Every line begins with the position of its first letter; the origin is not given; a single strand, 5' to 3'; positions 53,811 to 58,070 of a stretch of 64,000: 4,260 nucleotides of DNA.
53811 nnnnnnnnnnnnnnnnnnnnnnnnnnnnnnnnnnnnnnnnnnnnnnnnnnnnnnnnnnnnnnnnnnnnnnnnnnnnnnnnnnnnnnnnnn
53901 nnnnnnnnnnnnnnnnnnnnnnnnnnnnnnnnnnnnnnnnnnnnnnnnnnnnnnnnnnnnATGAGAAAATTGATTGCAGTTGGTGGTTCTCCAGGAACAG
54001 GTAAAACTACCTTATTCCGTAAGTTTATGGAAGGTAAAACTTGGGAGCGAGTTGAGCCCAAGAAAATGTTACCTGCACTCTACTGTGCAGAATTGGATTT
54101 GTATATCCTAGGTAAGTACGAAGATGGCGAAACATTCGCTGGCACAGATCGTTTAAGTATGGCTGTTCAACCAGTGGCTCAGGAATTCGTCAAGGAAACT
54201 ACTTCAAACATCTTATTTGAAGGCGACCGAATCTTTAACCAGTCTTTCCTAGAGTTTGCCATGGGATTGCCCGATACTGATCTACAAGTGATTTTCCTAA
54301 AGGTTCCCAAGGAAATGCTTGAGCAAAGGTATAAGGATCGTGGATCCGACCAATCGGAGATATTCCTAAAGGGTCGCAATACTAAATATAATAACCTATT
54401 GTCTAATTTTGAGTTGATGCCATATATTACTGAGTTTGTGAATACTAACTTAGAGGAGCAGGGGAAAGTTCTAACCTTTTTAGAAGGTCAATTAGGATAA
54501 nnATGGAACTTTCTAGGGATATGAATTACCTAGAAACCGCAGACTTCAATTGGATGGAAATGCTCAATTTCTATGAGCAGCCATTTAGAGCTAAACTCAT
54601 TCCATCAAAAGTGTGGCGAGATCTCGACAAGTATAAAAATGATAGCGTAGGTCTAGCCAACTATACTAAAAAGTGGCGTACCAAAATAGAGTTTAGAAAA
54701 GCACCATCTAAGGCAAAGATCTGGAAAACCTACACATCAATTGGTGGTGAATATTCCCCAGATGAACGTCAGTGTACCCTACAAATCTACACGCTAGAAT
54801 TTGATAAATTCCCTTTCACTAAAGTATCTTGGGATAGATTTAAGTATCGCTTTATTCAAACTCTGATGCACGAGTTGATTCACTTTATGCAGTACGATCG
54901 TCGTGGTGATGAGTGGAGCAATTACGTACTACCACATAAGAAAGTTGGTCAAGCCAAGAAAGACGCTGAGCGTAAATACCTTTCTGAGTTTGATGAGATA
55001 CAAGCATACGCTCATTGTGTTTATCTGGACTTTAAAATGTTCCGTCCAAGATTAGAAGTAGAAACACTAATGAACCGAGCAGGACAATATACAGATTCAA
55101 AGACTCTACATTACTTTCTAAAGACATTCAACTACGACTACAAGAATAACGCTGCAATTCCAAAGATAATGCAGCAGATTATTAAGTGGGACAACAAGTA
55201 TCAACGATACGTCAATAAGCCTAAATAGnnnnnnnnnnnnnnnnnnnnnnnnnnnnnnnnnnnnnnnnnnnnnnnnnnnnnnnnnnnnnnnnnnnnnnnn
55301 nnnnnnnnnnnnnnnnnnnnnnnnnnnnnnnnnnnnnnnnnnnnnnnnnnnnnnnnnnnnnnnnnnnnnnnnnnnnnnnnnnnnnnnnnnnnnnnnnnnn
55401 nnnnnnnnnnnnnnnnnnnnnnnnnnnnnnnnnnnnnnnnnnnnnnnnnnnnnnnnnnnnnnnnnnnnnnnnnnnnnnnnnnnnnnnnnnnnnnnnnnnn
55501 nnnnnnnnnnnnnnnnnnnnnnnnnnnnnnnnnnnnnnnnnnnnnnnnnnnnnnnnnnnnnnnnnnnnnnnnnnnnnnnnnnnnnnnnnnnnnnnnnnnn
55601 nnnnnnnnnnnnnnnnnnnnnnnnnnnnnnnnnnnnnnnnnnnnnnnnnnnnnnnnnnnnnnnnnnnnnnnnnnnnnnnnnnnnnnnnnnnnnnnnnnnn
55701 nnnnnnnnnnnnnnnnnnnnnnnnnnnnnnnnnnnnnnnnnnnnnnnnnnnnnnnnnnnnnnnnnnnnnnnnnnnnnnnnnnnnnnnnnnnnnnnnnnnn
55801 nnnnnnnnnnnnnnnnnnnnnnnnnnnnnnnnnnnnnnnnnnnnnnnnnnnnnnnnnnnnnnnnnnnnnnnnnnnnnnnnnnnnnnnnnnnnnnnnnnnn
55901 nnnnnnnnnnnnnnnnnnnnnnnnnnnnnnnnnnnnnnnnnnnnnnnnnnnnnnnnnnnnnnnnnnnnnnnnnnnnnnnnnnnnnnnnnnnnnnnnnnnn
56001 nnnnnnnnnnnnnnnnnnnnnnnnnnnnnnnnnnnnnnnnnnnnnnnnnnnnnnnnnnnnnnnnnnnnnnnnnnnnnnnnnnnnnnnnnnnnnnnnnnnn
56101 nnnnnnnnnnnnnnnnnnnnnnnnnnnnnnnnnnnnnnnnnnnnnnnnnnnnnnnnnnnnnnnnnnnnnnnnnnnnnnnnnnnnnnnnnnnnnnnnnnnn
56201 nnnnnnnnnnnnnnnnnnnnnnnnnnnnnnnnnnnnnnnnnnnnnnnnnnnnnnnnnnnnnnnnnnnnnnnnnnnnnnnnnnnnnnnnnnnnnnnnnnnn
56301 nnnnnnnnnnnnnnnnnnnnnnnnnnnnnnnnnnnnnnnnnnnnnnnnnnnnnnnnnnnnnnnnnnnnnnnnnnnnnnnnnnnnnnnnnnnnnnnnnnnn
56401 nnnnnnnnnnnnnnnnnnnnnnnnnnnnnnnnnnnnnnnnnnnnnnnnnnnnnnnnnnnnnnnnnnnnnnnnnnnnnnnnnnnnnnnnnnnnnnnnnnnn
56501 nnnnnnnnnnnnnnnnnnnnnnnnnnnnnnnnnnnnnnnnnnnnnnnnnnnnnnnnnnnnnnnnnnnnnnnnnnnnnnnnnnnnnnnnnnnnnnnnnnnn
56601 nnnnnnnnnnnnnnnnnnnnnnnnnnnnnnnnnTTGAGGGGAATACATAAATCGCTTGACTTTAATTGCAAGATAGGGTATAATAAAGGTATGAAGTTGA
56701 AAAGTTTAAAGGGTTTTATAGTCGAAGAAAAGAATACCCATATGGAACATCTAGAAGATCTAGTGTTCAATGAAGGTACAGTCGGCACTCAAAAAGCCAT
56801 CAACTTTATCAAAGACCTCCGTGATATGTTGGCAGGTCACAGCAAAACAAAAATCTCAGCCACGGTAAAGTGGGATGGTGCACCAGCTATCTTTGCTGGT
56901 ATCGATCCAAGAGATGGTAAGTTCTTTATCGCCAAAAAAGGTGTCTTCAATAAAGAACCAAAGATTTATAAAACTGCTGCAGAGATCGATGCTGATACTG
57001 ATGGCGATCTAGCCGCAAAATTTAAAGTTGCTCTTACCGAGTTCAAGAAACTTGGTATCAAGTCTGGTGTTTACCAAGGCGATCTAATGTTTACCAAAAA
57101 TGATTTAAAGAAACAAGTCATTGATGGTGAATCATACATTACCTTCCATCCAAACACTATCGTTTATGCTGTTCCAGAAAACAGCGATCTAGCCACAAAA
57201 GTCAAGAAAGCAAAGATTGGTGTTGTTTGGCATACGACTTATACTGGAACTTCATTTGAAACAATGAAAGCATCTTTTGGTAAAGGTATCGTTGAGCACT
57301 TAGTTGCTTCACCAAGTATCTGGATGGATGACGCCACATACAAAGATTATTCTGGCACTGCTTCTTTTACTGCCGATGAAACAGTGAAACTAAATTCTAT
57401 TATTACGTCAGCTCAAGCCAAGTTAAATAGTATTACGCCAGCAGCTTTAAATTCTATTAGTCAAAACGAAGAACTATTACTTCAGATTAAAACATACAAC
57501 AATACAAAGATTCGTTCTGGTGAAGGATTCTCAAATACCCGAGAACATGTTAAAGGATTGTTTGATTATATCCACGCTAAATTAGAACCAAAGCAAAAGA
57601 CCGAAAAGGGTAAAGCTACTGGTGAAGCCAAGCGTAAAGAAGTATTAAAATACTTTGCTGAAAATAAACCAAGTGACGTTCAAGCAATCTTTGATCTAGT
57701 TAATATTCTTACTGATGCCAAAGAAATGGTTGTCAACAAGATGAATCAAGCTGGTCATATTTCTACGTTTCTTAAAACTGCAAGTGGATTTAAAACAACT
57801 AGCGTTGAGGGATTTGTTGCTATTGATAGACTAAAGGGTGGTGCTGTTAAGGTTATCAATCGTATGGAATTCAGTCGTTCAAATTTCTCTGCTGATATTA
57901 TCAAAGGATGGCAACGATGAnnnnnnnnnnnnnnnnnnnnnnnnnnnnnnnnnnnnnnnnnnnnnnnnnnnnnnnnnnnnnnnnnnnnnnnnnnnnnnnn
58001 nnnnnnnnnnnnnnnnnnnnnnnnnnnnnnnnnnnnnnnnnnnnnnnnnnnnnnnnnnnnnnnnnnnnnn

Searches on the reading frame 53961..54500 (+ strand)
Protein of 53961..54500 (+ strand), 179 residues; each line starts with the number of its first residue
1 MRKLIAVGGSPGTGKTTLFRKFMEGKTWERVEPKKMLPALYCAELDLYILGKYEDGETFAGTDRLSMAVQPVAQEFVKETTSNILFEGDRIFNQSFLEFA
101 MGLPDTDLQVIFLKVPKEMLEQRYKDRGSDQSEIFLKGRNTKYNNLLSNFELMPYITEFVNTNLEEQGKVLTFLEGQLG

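Call 3: search_protein_families(library=pfam, proteins=[window:53961-54500:+], max_evalue=0.1)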
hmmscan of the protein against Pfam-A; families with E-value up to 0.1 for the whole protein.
window:53961-54500:+ (179 aa): 10 families
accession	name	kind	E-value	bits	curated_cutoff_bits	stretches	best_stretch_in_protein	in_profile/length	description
PF18751.7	Ploopntkinase3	-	3.2e-08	33.8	27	1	3-161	4-169/187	P-loop Nucleotide Kinase3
PF13238.12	AAA_18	-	1.7e-05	25.7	29.4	1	5-135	1-119/128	AAA domain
PF01712.25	dNK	-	0.00014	22.2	27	1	109-166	125-186/203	Deoxynucleoside kinase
PF13671.12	AAA_33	-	0.00034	21.4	27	1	4-130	1-121/143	AAA domain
PF06414.18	Zeta_toxin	-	0.0004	20.3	22.3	0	3-23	17-37/199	Zeta toxin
PF13207.12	AAA_17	-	0.0047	17.6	27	0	76-132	65-128/136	AAA domain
PF13401.12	AAA_22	-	0.014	16.2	27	1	3-26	6-29/130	AAA domain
PF05729.18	NACHT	-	0.047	14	26.7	1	4-25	2-23/167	NACHT domain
PF13245.12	AAA_19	-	0.086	13.5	25.1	0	2-24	11-33/134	AAA domain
PF03266.21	NTPase_1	-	0.09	13.1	23.9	0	5-24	2-21/168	NTPase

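Call 24: search_protein_families(library=phrogs, proteins=[window:53961-54500:+], max_evalue=0.001)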
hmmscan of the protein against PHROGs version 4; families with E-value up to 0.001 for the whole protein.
window:53961-54500:+ (179 aa): 2 families
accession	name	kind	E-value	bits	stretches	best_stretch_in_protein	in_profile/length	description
phrog_800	-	head and packaging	2.6e-16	60.3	1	2-153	32-189/511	terminase small subunit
phrog_761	-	other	0.00037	21.3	0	1-33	18-50/362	thymidylate kinase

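Call 62: search_dna_similar(query=window:53961-54500:+, collection=phages, mode=protein, max_rows=40, rows=spread, max_evalue=0.001)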
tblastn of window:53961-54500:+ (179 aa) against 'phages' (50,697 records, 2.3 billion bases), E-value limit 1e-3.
Records with a match: 332; places in all: 332; records where one place covers at least 80% of the query: 317.
Best place of each record, by identity: <60% 332.
By first word of the organism name: Mycobacterium 302; Microbacterium 15; Gordonia 7; Methylophilales 4; Caulobacter 2; Arthrobacter 2.
By host as written in the record: Mycobacterium smegmatis mc2 155 234; Mycobacterium smegmatis mc#155 43; Microbacterium paraoxydans NWU1 8; - 6; Mycobacterium smegmatis mc2155 6; Microbacterium foliorum NRRL B-24224 SEA 6; Gordonia rubripertincta NRRL B-16540 5; Methylophilales_sp._H5P1 4; and 12 more.
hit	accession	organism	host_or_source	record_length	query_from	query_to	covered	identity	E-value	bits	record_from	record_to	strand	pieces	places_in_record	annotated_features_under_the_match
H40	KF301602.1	Caulobacter phage Cr30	Caulobacter crescentus CB15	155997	2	178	99%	40.2%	8e-36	137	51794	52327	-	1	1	hypothetical protein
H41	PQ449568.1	Mycobacterium phage Rinkes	Mycobacterium smegmatis mc2155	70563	1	157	88%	28.0%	1e-5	50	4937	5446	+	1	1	8: adenylate kinase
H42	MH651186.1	Mycobacterium phage Podrick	Mycobacterium smegmatis mc2 155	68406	2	150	83%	28.8%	3e-7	55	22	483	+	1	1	1: adenylate kinase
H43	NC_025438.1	Mycobacterium phage Soto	Mycobacterium smegmatis mc2 155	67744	2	150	83%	28.8%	3e-7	55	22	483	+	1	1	1: terminase small subunit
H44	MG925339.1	Mycobacterium phage Chunky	Mycobacterium smegmatis mc2 155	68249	2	150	83%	28.2%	1e-6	53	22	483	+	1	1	1: adenylate kinase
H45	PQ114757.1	Mycobacterium phage Thunderbird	Mycobacterium smegmatis mc#155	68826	2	150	83%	28.2%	1e-6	53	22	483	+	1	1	1: adenylate kinase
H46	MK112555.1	Mycobacterium phage Zelda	Mycobacterium smegmatis mc2 155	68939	2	150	83%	28.2%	1e-6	53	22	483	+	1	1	1: adenylate kinase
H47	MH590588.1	Mycobacterium phage Vaticameos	Mycobacterium smegmatius mc2 155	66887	2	150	83%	28.2%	2e-6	53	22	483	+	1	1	1: adenylate kinase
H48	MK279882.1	Mycobacterium phage Sophia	Mycobacterium smegmatis mc2 155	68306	2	150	83%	28.2%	2e-6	53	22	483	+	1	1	1: adenylate kinase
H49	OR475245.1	Mycobacterium phage Nyala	Mycobacterium smegmatis mc#155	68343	2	150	83%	28.2%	2e-6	53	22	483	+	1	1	1: adenylate kinase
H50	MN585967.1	Mycobacterium phage Kloppinator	Mycobacterium smegmatis mc2 155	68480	2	150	83%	28.2%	2e-6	53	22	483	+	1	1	1: adenylate kinase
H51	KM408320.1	Mycobacterium phage Lasso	Mycobacterium smegmatis mc2 155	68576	2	150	83%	28.2%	2e-6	53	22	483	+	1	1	adenylate kinase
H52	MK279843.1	Mycobacterium phage CamL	Mycobacterium smegmatis mc2 155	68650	2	150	83%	28.2%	2e-6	53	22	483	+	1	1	1: adenylate kinase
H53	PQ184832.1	Mycobacterium phage Pacifista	Mycobacterium smegmatis mc#155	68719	2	150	83%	28.2%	2e-6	53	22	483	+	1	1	1: adenylate kinase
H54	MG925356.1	Mycobacterium phage OliverWalter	Mycobacterium smegmatis mc2 155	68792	2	150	83%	28.2%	2e-6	53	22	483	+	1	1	1: adenylate kinase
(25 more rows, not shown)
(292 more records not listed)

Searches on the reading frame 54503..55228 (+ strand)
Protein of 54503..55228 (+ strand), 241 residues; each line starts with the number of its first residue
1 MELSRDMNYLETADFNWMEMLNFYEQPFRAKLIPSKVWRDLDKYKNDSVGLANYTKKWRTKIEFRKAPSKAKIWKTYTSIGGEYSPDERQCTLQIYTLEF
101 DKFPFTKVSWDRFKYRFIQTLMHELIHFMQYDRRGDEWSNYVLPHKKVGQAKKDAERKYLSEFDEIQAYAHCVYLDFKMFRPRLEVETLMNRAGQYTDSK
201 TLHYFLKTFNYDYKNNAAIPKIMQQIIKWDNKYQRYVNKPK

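Call 3: search_protein_families(library=pfam, proteins=[window:54503-55228:+], max_evalue=0.1)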
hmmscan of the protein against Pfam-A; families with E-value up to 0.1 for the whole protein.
window:54503-55228:+ (241 aa): 3 families
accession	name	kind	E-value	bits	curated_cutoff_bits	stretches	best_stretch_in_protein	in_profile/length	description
PF17437.7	DUF5416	-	0.024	14.9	25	1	197-234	134-171/173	Family of unknown function (DUF5416)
PF08147.17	DBP10CT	-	0.031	14.9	27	0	221-239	15-32/66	DBP10CT (NUC160) domain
PF10263.15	SprT-like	-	0.053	13.8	25.6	0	115-135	59-79/108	SprT-like family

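Call 24: search_protein_families(library=phrogs, proteins=[window:54503-55228:+], max_evalue=0.001)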
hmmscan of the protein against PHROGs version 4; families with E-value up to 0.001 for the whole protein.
window:54503-55228:+ (241 aa): 0 families

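Call 41: find_homologous_proteins(query=window:54503-55228:+, max_evalue=0.001)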
Query window:54503-55228:+ (241 aa): 392 proteins with E <= 0.001 among 417 candidates; the best 120 are listed.
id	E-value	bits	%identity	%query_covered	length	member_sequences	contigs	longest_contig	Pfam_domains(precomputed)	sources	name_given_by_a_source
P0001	6.4e-160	548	98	100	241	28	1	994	-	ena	-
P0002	1.3e-122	426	76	97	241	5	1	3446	-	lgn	-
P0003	7.6e-119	414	73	95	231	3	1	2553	-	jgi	-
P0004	1.2e-118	413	72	95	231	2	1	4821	-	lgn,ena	-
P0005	2.0e-118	412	74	95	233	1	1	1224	-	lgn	-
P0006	8.5e-118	410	73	98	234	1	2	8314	-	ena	-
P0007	1.8e-117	409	73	95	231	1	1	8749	-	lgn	-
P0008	5.5e-117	407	73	95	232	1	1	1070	-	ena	-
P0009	8.1e-117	407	74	94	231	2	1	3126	-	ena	-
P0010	5.0e-116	404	72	98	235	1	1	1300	-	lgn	-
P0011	5.0e-116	404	72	96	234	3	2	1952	-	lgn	-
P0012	1.5e-115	403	73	94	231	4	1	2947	-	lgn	-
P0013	1.9e-115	402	73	95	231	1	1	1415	-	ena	-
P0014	5.4e-115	401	71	98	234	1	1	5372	-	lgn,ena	-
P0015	7.4e-115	400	73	95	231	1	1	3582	-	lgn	-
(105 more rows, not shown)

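Call 49: predict_structure(alignment_id=A1)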
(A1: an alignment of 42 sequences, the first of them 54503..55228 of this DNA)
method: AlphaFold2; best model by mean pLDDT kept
length: 241 residues; sequences in the alignment: 42
mean_pLDDT: 86.8   pTM: 0.86
mean pLDDT of the five models: 86.8, 83.9, 83.7, 82.2, 78.2
residues with pLDDT >= 90: 147; 70-90: 70; 50-70: 16; < 50: 8
segments of 3 or more residues with pLDDT < 50: 1-6
pLDDT, mean of each block of 10 residues (from residue 1): 53 90 81 96 97 96 91 85 88 95 94 96 92 64 58 81 89 95 94 92 92 90 96 82 52
secondary structure, 60 per line:
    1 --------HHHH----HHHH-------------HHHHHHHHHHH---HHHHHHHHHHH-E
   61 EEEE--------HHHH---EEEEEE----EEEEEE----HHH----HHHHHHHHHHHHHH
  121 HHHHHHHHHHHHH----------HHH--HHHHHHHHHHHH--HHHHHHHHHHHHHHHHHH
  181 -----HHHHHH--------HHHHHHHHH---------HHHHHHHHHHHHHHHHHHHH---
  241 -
elements in order: H9-12 H17-20 H34-44 H48-58 E60-64 H73-76 E80-85 E90-95 H107-133 H149-160 H163-180 H186-191 H200-208 H218-237

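Call 73: fold_search(model_id=the predicted structure, library=viral)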
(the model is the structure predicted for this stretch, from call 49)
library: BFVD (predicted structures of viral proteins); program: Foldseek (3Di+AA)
matches with E <= 10: 241; with E <= 0.001: 3
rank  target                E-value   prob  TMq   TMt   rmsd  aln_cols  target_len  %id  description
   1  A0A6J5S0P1            6.9e-31  1.00  0.91  0.91   3.0       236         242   66  Uncharacterized protein [uncultured Caudovirales phage]
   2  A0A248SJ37            2.1e-05  1.00  0.52  0.33   6.3       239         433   15  (no name in the UniProt tables at hand)
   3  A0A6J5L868            4.1e-05  1.00  0.59  0.70   4.9       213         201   16  Uncharacterized protein [uncultured Caudovirales phage]
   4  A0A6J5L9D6            1.9e-03  0.98  0.33  0.25  13.8       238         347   11  Uncharacterized protein [uncultured Caudovirales phage]
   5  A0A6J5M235            6.7e-03  0.84  0.23  0.13  12.7       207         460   15  Large polyvalent protein associated domain-containing protein [uncultured Caudovirales phage]
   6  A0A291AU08            1.8e-02  0.44  0.23  0.23  14.0       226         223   11  Uncharacterized protein [Pandoravirus salinus]
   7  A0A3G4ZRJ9            5.4e-02  0.60  0.32  0.29  13.2       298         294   11  Uncharacterized protein [Terrestrivirus sp.]
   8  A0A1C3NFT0            5.7e-02  0.18  0.16  0.12  17.4       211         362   11  (no name in the UniProt tables at hand)
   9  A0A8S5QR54            7.1e-02  0.44  0.26  0.26  11.8       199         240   14  Uncharacterized protein [Myoviridae sp. ctgXL3]
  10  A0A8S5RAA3            7.1e-02  0.35  0.17  0.20  11.3       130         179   15  SprT-like domain-containing protein Spartan/DNA Complex repair, protease, DNA BINDING [Siphoviridae sp. ctvxh7]
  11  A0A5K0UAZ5            7.9e-02  0.33  0.23  0.28  10.1       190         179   14  Uncharacterized protein (Fragment) [Yasminevirus sp. GU-2018]
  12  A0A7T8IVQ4            1.1e-01  0.21  0.19  0.15  19.2       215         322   14  Putative endopeptidase family M34 [Erwinia phage pEa_SNUABM_5]
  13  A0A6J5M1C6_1          1.2e-01  0.13  0.17  0.07  21.4       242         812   13  Amidoligase enzyme [uncultured Caudovirales phage]
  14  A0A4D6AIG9            1.2e-01  0.21  0.22  0.22  14.6       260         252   12  (no name in the UniProt tables at hand)
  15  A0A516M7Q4            1.3e-01  0.35  0.24  0.18  18.8       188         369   14  (no name in the UniProt tables at hand)
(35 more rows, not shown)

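Call 80: search_dna_similar(query=window:54503-55228:+, collection=phages, mode=protein, max_rows=30, max_evalue=0.01)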
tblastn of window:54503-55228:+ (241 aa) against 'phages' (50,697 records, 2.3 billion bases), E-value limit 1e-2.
No match.

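Call 87: search_protein_families(library=pfam, alignment_id=A1, max_evalue=0.05)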
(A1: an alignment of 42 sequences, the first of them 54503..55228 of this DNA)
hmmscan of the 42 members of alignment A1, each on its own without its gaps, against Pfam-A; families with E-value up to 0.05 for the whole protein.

A. member 1, window:54503-55228:+ (241 aa): 2 families
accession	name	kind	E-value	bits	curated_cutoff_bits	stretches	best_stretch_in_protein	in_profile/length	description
PF17437.7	DUF5416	-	0.024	14.9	25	1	197-234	134-171/173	Family of unknown function (DUF5416)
PF08147.17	DBP10CT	-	0.031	14.9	27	0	221-239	15-32/66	DBP10CT (NUC160) domain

B. families by the number of members that match (of 42 scanned): 11 families
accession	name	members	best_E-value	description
PF13058.12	DUF3920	13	0.0039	Protein of unknown function (DUF3920)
PF10263.15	SprT-like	8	0.012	SprT-like family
PF17437.7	DUF5416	3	0.013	Family of unknown function (DUF5416)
PF11717.14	Tudor-knot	2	0.0085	RNA binding activity-knot of a chromodomain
PF15890.11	Peptidase_Mx1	1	0.012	Putative zinc-binding metallo-peptidase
PF24628.1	DUF7627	1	0.016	Repeat of unknown function (DUF7627)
PF13785.11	DUF4178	1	0.023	Domain of unknown function (DUF4178)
PF21967.1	MGS_C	1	0.024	Mannosylglycerate synthase C-terminal domain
PF08147.17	DBP10CT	1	0.031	DBP10CT (NUC160) domain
PF20263.4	LYRM2-like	1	0.039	LYR motif-containing protein 2-like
PF00907.27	T-box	1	0.04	T-box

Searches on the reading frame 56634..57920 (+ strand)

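Call 24: search_protein_families(library=phrogs, proteins=[window:56634-57920:+], max_evalue=0.001)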
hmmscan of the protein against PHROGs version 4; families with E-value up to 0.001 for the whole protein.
window:56634-57920:+ (428 aa): 1 family
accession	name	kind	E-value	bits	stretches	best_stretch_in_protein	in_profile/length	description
phrog_455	-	unknown function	7.8e-88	297.8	1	32-427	23-341/764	-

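Call 39: search_protein_families(library=pfam, proteins=[window:56634-57920:+], max_evalue=0.01)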
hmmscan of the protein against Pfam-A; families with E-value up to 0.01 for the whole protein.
window:56634-57920:+ (428 aa): 1 family
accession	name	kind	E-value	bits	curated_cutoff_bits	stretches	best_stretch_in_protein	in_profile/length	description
PF19782.4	DUF6267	-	1.4e-104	350.9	27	1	34-420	1-374/376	Family of unknown function (DUF6267)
